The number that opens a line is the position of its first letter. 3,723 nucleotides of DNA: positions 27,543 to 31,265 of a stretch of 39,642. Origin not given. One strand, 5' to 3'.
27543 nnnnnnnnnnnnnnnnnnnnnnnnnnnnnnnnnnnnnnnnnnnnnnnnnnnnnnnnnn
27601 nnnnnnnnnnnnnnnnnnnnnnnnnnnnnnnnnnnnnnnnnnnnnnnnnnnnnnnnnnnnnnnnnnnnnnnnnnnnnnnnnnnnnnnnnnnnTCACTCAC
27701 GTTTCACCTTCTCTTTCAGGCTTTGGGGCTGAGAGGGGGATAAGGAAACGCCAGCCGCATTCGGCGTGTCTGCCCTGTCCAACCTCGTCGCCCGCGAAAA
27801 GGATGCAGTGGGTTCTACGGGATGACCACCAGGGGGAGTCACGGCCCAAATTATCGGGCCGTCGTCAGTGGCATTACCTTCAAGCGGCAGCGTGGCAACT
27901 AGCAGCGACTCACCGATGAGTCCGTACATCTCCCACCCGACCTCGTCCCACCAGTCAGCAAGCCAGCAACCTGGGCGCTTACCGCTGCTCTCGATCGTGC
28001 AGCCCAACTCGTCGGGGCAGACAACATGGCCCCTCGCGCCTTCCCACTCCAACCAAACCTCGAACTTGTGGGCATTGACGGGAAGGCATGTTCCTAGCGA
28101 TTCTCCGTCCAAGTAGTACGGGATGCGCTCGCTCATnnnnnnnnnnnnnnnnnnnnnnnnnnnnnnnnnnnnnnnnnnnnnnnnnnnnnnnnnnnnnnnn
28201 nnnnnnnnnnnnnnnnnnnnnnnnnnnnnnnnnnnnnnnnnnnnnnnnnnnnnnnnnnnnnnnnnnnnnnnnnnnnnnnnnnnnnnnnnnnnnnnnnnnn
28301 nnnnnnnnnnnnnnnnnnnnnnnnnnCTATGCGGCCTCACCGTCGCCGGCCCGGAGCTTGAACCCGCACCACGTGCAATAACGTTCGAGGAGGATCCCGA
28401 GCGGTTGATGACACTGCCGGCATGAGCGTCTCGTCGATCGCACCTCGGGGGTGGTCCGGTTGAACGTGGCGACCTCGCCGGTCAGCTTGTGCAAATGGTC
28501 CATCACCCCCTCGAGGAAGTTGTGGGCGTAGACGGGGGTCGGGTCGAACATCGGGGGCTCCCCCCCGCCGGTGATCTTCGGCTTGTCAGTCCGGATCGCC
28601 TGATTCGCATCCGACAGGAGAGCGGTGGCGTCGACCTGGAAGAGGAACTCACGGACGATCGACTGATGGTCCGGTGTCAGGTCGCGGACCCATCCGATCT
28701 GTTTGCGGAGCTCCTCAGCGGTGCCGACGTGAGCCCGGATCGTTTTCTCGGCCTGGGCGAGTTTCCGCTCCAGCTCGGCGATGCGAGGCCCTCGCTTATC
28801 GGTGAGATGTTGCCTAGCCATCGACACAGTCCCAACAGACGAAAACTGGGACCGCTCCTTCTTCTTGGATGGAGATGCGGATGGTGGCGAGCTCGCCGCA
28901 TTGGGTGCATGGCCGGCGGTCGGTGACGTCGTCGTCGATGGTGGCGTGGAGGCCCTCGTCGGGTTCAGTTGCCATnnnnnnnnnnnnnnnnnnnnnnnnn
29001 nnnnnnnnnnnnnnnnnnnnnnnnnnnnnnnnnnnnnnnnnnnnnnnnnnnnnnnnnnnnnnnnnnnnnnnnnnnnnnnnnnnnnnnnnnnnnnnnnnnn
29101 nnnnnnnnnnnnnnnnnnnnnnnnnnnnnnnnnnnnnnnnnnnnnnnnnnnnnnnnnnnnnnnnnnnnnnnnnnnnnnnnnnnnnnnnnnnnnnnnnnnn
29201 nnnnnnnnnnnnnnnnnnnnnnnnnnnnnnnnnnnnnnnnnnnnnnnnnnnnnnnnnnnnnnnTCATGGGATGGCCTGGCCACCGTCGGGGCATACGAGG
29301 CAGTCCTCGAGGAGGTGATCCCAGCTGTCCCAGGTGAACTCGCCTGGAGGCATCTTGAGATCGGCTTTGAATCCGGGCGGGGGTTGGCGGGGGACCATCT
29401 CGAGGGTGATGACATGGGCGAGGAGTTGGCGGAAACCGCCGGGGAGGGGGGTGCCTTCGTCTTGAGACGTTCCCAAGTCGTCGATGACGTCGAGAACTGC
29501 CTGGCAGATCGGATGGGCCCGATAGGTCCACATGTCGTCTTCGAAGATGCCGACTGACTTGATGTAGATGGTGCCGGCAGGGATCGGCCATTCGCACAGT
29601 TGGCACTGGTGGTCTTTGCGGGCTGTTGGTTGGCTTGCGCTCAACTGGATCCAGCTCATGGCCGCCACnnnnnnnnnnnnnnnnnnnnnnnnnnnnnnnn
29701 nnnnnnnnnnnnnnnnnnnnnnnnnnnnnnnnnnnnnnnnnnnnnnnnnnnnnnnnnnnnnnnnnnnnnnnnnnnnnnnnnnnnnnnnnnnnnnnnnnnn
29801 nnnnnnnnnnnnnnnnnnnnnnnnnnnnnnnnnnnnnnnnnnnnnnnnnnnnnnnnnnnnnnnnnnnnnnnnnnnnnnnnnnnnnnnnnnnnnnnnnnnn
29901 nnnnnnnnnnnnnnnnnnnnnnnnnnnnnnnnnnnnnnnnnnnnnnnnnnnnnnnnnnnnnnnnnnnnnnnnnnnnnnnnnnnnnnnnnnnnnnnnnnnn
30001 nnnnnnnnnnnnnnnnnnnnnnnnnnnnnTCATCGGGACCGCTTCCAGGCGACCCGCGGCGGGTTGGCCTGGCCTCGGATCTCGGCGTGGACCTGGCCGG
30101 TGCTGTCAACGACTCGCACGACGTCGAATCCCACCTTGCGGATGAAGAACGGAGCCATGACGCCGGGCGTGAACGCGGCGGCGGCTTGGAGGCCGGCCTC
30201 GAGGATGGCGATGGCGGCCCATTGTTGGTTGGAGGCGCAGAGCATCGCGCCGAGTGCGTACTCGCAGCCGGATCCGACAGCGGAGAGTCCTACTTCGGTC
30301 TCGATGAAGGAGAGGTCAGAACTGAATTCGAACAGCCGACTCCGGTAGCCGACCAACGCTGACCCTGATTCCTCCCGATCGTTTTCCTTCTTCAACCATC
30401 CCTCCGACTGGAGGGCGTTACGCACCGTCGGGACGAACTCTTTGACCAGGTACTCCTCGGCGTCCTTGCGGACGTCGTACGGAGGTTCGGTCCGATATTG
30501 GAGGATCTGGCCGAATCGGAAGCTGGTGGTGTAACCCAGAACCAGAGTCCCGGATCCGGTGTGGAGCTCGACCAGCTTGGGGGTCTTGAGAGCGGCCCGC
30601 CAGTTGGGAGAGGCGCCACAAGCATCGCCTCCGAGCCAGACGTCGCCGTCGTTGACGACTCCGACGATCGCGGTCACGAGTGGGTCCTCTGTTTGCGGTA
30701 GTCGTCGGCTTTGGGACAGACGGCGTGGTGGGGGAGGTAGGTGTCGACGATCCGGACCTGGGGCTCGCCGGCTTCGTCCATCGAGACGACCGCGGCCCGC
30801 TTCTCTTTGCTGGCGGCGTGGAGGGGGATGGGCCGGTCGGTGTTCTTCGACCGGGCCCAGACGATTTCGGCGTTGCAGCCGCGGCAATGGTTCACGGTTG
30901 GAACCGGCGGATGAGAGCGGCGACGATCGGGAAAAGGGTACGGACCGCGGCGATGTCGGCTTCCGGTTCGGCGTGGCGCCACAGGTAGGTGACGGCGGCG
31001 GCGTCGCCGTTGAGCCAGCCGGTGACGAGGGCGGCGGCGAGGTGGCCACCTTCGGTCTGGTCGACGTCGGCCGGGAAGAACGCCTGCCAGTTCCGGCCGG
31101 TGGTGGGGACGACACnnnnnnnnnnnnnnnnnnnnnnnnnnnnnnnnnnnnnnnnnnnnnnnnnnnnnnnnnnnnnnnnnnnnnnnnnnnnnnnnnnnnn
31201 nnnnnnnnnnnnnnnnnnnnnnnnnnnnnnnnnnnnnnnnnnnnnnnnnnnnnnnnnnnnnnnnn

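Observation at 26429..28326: Lower-GC moron cassette of four unrecognised genes between the early region and the packaging region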

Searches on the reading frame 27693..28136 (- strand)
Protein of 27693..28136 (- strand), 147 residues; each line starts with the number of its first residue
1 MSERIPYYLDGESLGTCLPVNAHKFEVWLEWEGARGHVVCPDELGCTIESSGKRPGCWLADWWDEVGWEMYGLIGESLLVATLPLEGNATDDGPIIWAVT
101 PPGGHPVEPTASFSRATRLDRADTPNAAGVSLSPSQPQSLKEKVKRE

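Call 4: search_protein_families(library=pfam, proteins=[window:27693-28136:-], max_evalue=0.1)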
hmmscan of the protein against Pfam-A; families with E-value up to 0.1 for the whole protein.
window:27693-28136:- (147 aa): 0 families

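Call 9: search_protein_families(library=phrogs, proteins=[window:27693-28136:-], max_evalue=0.1)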
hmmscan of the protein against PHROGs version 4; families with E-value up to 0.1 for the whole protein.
window:27693-28136:- (147 aa): 0 families

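Call 10: find_encoding_contigs(protein=window:27693-28136:-, flank=10000, max_places=6)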
Protein window:27693-28136:- (147 aa): no gene with exactly this product is on record in the collection.

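Call 12: find_homologous_proteins(query=window:27693-28136:-, max_evalue=0.01)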
Query window:27693-28136:- (147 aa): 1 proteins with E <= 0.01 among 17 candidates.
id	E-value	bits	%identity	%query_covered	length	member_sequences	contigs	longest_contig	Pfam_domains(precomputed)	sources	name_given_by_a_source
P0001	8.6e-98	343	100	100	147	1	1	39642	-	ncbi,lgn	-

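Call 14: find_encoding_contigs(protein=P0001, flank=2000, max_places=4)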
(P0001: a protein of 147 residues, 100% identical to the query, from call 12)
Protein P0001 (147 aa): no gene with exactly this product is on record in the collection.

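Call 23: search_protein_families(library=ncbifam, proteins=[window:27693-28136:-], max_evalue=1)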
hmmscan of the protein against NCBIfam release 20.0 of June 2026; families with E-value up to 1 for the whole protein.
window:27693-28136:- (147 aa): 1 family
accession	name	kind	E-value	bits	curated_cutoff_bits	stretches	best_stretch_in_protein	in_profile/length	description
NF004782.0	PRK06128.1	equivalog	0.043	12.8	481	1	86-126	229-269/300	SDR family oxidoreductase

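Call 24: search_protein_families(library=padloc, proteins=[window:27693-28136:-], max_evalue=1)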
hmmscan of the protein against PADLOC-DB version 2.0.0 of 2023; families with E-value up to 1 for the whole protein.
window:27693-28136:- (147 aa): 0 families

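Call 39: find_encoding_contigs(protein=P0005, flank=10000, max_places=6)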
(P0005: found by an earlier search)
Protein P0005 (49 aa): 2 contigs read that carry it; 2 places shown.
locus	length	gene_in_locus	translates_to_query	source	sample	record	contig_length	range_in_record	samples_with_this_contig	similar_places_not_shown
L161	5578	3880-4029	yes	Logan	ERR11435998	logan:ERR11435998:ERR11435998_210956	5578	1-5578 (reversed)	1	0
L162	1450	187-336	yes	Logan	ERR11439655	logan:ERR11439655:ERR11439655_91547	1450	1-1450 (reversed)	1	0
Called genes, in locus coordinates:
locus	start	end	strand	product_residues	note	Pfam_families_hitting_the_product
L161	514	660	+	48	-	-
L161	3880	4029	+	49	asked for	-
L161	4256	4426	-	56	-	-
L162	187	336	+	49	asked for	-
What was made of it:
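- Tried and rejected: This is a clustering artefact, and following it wasted call 39.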

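Call 40: search_protein_representatives(protein=window:27693-28136:-)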
Query: 147 residues. Proteins with E-value up to 0.001 (for the whole library): 8; up to 1e-10: 2; up to 1e-30: 1. The best 8 are listed.
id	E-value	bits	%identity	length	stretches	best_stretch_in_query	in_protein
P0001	2.7e-98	342.7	100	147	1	1-147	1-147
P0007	3.1e-12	62.9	45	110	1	4-74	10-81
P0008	2.8e-09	53.3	44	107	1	1-96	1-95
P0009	4.2e-07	46.2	39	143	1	11-91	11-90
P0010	9.8e-07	45.0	42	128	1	10-77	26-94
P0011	9.8e-05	38.5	36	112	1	8-98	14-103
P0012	1.8e-04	37.6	42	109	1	10-77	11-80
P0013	2.0e-04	37.5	30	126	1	12-96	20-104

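Call 43: find_encoding_contigs(protein=P0007, flank=10000, max_places=4)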
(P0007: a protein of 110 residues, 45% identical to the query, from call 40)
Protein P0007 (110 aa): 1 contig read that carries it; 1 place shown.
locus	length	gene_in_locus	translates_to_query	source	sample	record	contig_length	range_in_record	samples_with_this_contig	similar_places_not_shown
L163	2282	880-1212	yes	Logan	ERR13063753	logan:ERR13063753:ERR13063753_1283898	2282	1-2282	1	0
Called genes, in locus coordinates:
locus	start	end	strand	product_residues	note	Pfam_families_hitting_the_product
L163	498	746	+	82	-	-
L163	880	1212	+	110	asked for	-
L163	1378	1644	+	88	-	-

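Call 44: find_encoding_contigs(protein=P0008, flank=10000, max_places=3)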
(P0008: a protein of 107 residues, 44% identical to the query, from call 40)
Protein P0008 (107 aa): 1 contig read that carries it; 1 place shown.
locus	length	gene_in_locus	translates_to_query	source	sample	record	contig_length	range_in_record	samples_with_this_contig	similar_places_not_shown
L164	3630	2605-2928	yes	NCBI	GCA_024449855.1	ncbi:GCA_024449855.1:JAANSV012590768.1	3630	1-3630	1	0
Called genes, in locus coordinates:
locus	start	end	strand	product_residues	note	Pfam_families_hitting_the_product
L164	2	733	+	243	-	?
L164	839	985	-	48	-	-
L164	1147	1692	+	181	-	-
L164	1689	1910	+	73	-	-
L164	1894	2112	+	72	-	-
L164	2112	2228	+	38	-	-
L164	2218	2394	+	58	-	-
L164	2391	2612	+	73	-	-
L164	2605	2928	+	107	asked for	-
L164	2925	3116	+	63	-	-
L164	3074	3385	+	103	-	-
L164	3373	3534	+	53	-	-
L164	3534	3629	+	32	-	?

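Call 45: find_encoding_contigs(protein=P0009, flank=10000, max_places=3)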
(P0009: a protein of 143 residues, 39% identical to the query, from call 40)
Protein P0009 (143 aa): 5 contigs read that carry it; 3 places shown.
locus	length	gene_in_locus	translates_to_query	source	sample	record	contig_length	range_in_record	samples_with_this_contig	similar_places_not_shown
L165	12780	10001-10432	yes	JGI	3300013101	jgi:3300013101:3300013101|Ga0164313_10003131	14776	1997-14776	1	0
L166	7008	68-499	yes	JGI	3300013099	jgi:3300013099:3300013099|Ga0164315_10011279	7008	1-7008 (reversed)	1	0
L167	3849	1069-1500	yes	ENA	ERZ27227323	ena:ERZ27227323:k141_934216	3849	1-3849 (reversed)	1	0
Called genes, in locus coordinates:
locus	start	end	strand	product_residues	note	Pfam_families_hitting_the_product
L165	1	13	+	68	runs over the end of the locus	-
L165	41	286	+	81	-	-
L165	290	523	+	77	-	-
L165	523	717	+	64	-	-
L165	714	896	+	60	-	-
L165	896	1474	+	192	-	-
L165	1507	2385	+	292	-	-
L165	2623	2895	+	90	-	-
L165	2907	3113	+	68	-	-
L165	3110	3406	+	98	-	-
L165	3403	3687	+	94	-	PF02467:Whib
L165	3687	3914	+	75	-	-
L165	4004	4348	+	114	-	-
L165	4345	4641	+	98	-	PF02467:Whib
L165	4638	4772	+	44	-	-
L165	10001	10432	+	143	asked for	-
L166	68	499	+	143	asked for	-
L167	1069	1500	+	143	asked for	-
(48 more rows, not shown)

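Call 46: find_encoding_contigs(protein=P0010, flank=10000, max_places=3)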
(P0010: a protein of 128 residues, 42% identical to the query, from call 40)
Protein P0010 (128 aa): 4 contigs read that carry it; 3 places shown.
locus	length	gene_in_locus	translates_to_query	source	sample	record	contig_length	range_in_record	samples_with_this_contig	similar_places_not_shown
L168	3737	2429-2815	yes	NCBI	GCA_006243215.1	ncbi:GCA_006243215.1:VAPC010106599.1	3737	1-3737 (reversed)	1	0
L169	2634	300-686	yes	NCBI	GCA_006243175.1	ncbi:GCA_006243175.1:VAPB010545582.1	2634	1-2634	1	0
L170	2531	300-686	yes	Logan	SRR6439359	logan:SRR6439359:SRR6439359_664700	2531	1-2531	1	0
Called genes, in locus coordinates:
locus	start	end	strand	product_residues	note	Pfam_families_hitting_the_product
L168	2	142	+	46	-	?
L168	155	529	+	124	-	-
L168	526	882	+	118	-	-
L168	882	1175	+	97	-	-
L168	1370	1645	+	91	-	-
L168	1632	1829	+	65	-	-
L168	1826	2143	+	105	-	-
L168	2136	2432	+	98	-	-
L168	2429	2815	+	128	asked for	-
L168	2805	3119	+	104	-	-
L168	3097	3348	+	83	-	PF05534:HicB (weak)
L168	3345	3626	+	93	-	-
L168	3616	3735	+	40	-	?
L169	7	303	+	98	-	-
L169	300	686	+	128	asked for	-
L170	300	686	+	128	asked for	-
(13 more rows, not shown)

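Call 51: search_solved_structures(query=A2, max_evalue=10, show_alignments=2)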
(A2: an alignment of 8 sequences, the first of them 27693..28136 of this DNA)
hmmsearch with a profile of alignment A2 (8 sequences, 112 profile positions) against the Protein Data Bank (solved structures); distinct sequences matched with E-value up to 10: 0.

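Call 52: search_protein_families(library=pfam, alignment_id=A2, max_evalue=1)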
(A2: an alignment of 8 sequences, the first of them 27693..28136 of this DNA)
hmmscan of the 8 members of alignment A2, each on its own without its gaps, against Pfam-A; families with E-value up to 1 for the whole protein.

A. member 1, window:27693-28136:- (147 aa): 0 families

B. families by the number of members that match (of 8 scanned): 1 family
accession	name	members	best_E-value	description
PF05265.19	DUF723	1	0.2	Protein of unknown function (DUF723)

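Call 54: search_protein_families(library=phrogs, alignment_id=A2, max_evalue=0.01)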
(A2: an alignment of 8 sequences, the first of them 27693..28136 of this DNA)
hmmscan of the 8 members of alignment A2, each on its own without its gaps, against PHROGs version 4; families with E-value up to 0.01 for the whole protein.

A. member 1, window:27693-28136:- (147 aa): 0 families

B. families by the number of members that match (of 8 scanned): 0 families
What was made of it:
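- Tried and rejected: It matches nothing in the PDB, Pfam or PHROGs (calls 51, 52, 54).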

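Call 56: predict_structure(alignment_id=A2)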
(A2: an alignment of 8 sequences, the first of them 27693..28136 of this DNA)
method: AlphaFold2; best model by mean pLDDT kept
length: 147 residues; sequences in the alignment: 8
mean_pLDDT: 59.3   pTM: 0.51
mean pLDDT of the five models: 59.3, 58.7, 57.2, 55.1, 51.1
residues with pLDDT >= 90: 0; 70-90: 54; 50-70: 39; < 50: 54
segments of 3 or more residues with pLDDT < 50: 70-73, 104-147
pLDDT, mean of each block of 10 residues (from residue 1): 75 83 79 74 72 67 50 53 72 63 47 36 40 37 34
secondary structure, 60 per line:
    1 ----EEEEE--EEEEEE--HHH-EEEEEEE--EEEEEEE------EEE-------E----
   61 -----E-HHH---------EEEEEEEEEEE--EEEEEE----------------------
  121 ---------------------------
elements in order: E5-9 E12-17 E24-30 E33-39 E46-48 E80-90 E93-98

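Call 60: fold_search(model_id=the predicted structure, library=pdb)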
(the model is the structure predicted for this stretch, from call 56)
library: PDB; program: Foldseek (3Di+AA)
matches with E <= 10: 250; with E <= 0.001: 0
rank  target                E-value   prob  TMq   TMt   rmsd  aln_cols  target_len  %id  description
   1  8e1i_A                1.6e+00  0.16  0.22  0.12   6.6        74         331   14  Asp1 kinase in complex with ATP Mg 5-IP7 (released 2022-11-30)
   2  8aas_B                1.6e+00  0.02  0.14  0.12  12.6       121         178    9  Crystal structure of the Pyrococcus abyssi RPA trimerization core bound to poly-dT20 ssDNA (released 2023-05-03)
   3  7rto_B                1.9e+00  0.05  0.14  0.07  14.9        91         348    8  Cryo-EM structure of bluetongue virus capsid protein VP5 at low endosomal pH intermediate state 2 (released 2021-11-03)
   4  3t9c                  2.1e+00  0.10  0.21  0.11   7.3        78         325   14  Crystal structure of the catalytic domain of human diphosphoinositol pentakisphosphate kinase 2 (PPIP5K2) in complex wit (released 2011-12-07)
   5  8g1e_A                2.1e+00  0.06  0.14  0.02  13.5        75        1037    4  Structure of ACLY-D1026A-products-asym (released 2023-05-10)
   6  7u0k_H                2.2e+00  0.11  0.26  0.18  11.4        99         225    9  IOMA class antibody Fab ACS124 (released 2022-08-24)
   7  8y0d_A                2.2e+00  0.08  0.21  0.04  10.7        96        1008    8  Crystal structure of SauCas9 in complex with sgRNA and 20nt ssDNA target (released 2025-01-01)
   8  7vw3_A                2.2e+00  0.06  0.21  0.04  12.6       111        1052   10  Cryo-EM structure of SaCas9-sgRNA-DNA ternary complex (released 2023-03-15)
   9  2h5x_A                2.5e+00  0.13  0.23  0.19   8.6        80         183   11  RuvA from Mycobacterium tuberculosis (released 2006-08-15)
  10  6d6q_H                2.6e+00  0.06  0.23  0.14  14.8       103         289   17  Human nuclear exosome-MTR4 RNA complex - overall reconstruction (released 2018-06-20)
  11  9ml9_H                2.6e+00  0.05  0.19  0.14  11.5       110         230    8  Crystal structure of the SARS-CoV-2 RBD in complex with the rabbit M8b-C9 Fab (released 2025-06-04)
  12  9gbv_B                2.6e+00  0.05  0.13  0.03  12.5        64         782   11  E.coli gyrase holocomplex with chirally wrapped 217 bp DNA fragment (released 2024-08-21)
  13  7rkz_D                2.6e+00  0.03  0.11  0.02  14.0        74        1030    8  Structure of ACLY D1026A-substrates-asym-int (released 2023-05-10)
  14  5mmp                  2.8e+00  0.05  0.13  0.10  14.8        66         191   15  E. coli DNA Gyrase B 24 kDa ATPase domain in complex with 1-ethyl-3-[5-pyridin-4-yl-8-(pyridin-3-ylamino)-isoquinolin-3- (released 2017-04-26)
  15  9gsx_A                2.8e+00  0.02  0.13  0.04  11.5       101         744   12  Campylobacter hook-filament junction-cap complex (released 2025-04-09)
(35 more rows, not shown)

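Call 61: fold_search(model_id=the predicted structure, library=viral)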
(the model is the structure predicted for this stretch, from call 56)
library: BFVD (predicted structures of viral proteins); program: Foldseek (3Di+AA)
matches with E <= 10: 157; with E <= 0.001: 0
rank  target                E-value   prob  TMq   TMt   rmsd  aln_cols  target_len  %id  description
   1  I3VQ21                4.3e-01  0.12  0.17  0.07  18.0       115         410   13  B40 [miniopterid betaherpesvirus 1]
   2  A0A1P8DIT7            4.3e-01  0.11  0.19  0.16  19.9       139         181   19  (no name in the UniProt tables at hand)
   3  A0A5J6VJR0            5.4e-01  0.08  0.16  0.10  12.8       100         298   11  USP domain-containing protein [Megaviridae environmental sample]
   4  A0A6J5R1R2            6.4e-01  0.06  0.16  0.17  21.4       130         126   12  Uncharacterized protein [uncultured Caudovirales phage]
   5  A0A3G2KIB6            6.8e-01  0.09  0.21  0.15  19.2       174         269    9  Uncharacterized protein [Arthrobacter phage Peas]
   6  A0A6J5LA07            1.1e+00  0.06  0.17  0.07  14.0        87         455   14  AAA domain containing protein [uncultured Caudovirales phage]
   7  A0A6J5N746            1.3e+00  0.05  0.18  0.11  13.8       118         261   14  Uncharacterized protein [uncultured Caudovirales phage]
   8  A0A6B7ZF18            1.5e+00  0.09  0.21  0.25  10.7        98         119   11  Uncharacterized protein [Klebsiella phage N1M2]
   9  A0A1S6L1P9            1.8e+00  0.06  0.21  0.26  10.1       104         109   17  (no name in the UniProt tables at hand)
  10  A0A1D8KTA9            1.8e+00  0.01  0.11  0.04  20.5       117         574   19  Tail fiber protein [Synechococcus phage S-WAM2]
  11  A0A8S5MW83            2.0e+00  0.06  0.19  0.09  10.9       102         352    8  Beta clamp protein [Siphoviridae sp. ctsBB38]
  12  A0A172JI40            2.0e+00  0.04  0.16  0.24  16.1       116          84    9  Uncharacterized protein [Bacillus phage AR9]
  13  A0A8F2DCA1            2.0e+00  0.01  0.10  0.05  22.7       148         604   11  (no name in the UniProt tables at hand)
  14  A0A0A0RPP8            2.2e+00  0.03  0.15  0.15  17.6       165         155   13  Uncharacterized protein [Bacillus phage Moonbeam]
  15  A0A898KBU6            2.3e+00  0.04  0.19  0.15  16.2       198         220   14  (no name in the UniProt tables at hand)
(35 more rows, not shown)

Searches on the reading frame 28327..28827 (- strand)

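Call 4: search_protein_families(library=pfam, proteins=[window:28327-28827:-], max_evalue=0.1)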
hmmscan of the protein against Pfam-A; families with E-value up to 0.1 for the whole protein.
window:28327-28827:- (166 aa): 1 family
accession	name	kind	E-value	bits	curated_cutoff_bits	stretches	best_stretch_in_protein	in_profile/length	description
PF16808.10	PKcGMP_CC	-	0.045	13.8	35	0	15-30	9-24/35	Coiled-coil N-terminus of cGMP-dependent protein kinase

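Call 9: search_protein_families(library=phrogs, proteins=[window:28327-28827:-], max_evalue=0.1)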
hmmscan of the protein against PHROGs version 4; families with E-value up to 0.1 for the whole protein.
window:28327-28827:- (166 aa): 1 family
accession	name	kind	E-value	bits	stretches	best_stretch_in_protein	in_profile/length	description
phrog_25862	-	DNA, RNA and nucleotide metabolism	0.088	14.2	0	107-155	65-109/149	HNH endonuclease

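Call 23: search_protein_families(library=ncbifam, proteins=[window:28327-28827:-], max_evalue=1)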
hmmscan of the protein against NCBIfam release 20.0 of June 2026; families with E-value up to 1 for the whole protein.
window:28327-28827:- (166 aa): 0 families

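Call 24: search_protein_families(library=padloc, proteins=[window:28327-28827:-], max_evalue=1)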
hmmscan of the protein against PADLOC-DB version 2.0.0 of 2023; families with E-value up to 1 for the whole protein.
window:28327-28827:- (166 aa): 0 families

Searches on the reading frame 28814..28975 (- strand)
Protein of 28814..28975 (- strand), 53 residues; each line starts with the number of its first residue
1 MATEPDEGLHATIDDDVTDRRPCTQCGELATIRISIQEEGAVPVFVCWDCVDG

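Call 4: search_protein_families(library=pfam, proteins=[window:28814-28975:-], max_evalue=0.1)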
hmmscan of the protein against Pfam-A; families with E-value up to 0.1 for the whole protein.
window:28814-28975:- (53 aa): 0 families

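Call 9: search_protein_families(library=phrogs, proteins=[window:28814-28975:-], max_evalue=0.1)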
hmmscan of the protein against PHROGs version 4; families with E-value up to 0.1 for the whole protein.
window:28814-28975:- (53 aa): 2 families
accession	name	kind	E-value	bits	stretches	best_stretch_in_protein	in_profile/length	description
phrog_5574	-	unknown function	0.07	14.8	1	4-50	20-65/94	-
phrog_7461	-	unknown function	0.077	13.9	1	16-50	8-39/52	-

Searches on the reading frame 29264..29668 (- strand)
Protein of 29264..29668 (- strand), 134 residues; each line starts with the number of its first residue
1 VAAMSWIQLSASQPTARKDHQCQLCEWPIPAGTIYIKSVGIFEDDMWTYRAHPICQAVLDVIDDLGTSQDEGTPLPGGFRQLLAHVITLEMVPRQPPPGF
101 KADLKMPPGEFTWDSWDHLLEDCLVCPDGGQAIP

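Call 36: search_protein_families(library=phrogs, proteins=[window:29264-29668:-], max_evalue=0.001)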
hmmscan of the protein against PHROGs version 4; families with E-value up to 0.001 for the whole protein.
window:29264-29668:- (134 aa): 3 families
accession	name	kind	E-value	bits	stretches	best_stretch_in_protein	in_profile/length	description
phrog_7314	-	unknown function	1.9e-09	38.7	1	9-64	4-59/134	-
phrog_13613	-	unknown function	5.1e-07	31.1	0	9-27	5-23/91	-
phrog_19515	-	unknown function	0.00057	21.3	1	16-72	33-90/117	-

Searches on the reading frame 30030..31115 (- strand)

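Call 36: search_protein_families(library=phrogs, proteins=[window:30030-31115:-], max_evalue=0.001)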
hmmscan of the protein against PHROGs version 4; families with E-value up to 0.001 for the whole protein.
window:30030-31115:- (361 aa): 1 family
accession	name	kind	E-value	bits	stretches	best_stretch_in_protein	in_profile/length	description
phrog_1040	-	other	4e-14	53.9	1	148-325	15-153/277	peptidase HslV family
